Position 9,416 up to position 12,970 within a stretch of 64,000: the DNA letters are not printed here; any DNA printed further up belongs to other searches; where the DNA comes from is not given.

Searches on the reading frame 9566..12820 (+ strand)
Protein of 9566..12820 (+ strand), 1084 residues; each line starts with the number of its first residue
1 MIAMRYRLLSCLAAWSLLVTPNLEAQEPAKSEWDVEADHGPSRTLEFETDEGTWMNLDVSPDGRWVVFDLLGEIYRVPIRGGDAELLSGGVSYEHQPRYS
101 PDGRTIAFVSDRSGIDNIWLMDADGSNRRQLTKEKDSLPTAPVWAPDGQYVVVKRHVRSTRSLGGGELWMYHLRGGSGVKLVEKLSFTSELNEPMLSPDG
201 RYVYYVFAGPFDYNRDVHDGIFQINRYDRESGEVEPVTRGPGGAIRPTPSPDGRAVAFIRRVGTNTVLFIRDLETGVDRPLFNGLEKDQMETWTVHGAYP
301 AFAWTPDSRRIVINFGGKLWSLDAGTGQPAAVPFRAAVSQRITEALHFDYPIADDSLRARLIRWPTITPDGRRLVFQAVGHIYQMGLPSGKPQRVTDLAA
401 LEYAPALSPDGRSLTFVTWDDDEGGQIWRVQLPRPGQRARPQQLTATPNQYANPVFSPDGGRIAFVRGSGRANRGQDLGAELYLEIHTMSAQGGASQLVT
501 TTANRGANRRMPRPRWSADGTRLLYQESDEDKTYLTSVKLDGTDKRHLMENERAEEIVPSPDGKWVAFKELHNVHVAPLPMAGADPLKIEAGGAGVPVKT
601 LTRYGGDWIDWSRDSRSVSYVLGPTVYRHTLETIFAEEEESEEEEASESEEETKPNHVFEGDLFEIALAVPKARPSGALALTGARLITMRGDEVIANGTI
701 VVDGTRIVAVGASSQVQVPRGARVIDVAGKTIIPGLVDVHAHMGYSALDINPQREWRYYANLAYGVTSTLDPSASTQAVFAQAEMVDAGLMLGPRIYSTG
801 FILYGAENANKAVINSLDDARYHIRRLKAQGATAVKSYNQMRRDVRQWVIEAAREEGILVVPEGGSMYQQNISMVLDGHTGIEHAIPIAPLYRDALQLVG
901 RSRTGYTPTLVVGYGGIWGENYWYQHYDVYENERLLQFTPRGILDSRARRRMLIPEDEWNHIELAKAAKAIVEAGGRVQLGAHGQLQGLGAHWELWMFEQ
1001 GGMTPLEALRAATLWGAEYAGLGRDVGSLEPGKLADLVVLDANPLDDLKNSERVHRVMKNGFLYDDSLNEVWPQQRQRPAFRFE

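Call 49: search_protein_families(library=pfam, proteins=[window:9566-12820:+], max_evalue=0.0001)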
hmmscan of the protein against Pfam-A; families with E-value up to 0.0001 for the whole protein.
window:9566-12820:+ (1084 aa): 4 families
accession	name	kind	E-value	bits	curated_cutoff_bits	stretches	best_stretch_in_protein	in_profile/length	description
PF07676.18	PD40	-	7.2e-44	147.3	20.9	1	92-119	9-37/38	WD40-like Beta Propeller Repeat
PF01979.26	Amidohydro_1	-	1.7e-18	67.4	25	1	999-1061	277-342/345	Amidohydrolase family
PF07969.17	Amidohydro_3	-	1.3e-13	51.7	29.7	1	999-1046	403-450/472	Amidohydrolase family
PF00930.27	DPPIV_N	-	3.1e-13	49.6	22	0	82-134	33-81/354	Dipeptidyl peptidase IV (DPP IV) N-terminal region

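Call 53: find_homologous_proteins(query=window:9566-12820:+, max_evalue=1e-100)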
Query window:9566-12820:+ (1084 aa): 3259 proteins with E <= 1e-100 among 8000 candidates; the best 120 are listed.
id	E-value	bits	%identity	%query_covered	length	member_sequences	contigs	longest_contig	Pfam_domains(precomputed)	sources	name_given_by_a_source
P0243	0.0e+0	2509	100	100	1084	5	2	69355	PF26549.1,PF00930.28,PF07969.18,PF26550.2,PF01979.27,PF07676.19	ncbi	-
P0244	0.0e+0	2016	79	100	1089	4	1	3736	PF25174.2,PF26549.1,PF00930.28,PF07969.18,PF26550.2,PF01979.27,PF07676.19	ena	-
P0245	0.0e+0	2001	79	97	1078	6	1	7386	PF26549.1,PF00930.28,PF07969.18,PF26550.2,PF01979.27,PF07676.19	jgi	jgi:Tol biopolymer transport system component/imidazolonepropionase-like amidohydrolase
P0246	0.0e+0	1968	77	99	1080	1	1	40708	PF26549.1,PF00930.28,PF07969.18,PF26550.2,PF01979.27,PF07676.19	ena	-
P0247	0.0e+0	1948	77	97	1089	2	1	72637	PF26549.1,PF00930.28,PF07969.18,PF26550.2,PF01979.27,PF07676.19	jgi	-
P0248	0.0e+0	1931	75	100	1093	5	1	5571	PF26549.1,PF00930.28,PF07969.18,PF26550.2,PF01979.27,PF07676.19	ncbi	-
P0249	0.0e+0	1904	74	100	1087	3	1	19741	PF26549.1,PF00930.28,PF07969.18,PF26550.2,PF01979.27,PF07676.19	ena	-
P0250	0.0e+0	1890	73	100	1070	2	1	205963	PF26549.1,PF00930.28,PF07969.18,PF26550.2,PF01979.27,PF07676.19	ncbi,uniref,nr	ncbi:MAG: amidohydrolase family protein [Gemmatimonadetes bacterium]|uniref:Amidohydrolase family pr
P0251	0.0e+0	1838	71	100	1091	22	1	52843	PF26549.1,PF00930.28,PF07969.18,PF26550.2,PF01979.27,PF07676.19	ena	-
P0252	0.0e+0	1796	71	100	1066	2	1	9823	PF26549.1,PF00930.28,PF07969.18,PF26550.2,PF01979.27,PF07676.19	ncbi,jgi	jgi:imidazolonepropionase-like amidohydrolase/Tol biopolymer transport system component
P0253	0.0e+0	1774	69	98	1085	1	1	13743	PF26549.1,PF00930.28,PF07969.18,PF26550.2,PF01979.27,PF07676.19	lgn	-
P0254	0.0e+0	1681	67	100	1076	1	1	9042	PF26549.1,PF00930.28,PF07969.18,PF26550.2,PF01979.27,PF07676.19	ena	-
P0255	0.0e+0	1667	68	97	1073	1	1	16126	PF26549.1,PF00930.28,PF07969.18,PF26550.2,PF01979.27,PF07676.19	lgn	-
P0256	0.0e+0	1638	72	87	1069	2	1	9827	PF26549.1,PF00930.28,PF07969.18,PF26550.2,PF07676.19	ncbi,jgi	jgi:Tol biopolymer transport system component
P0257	0.0e+0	1633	66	97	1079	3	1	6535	PF26549.1,PF00930.28,PF07969.18,PF26550.2,PF01979.27,PF07676.19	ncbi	-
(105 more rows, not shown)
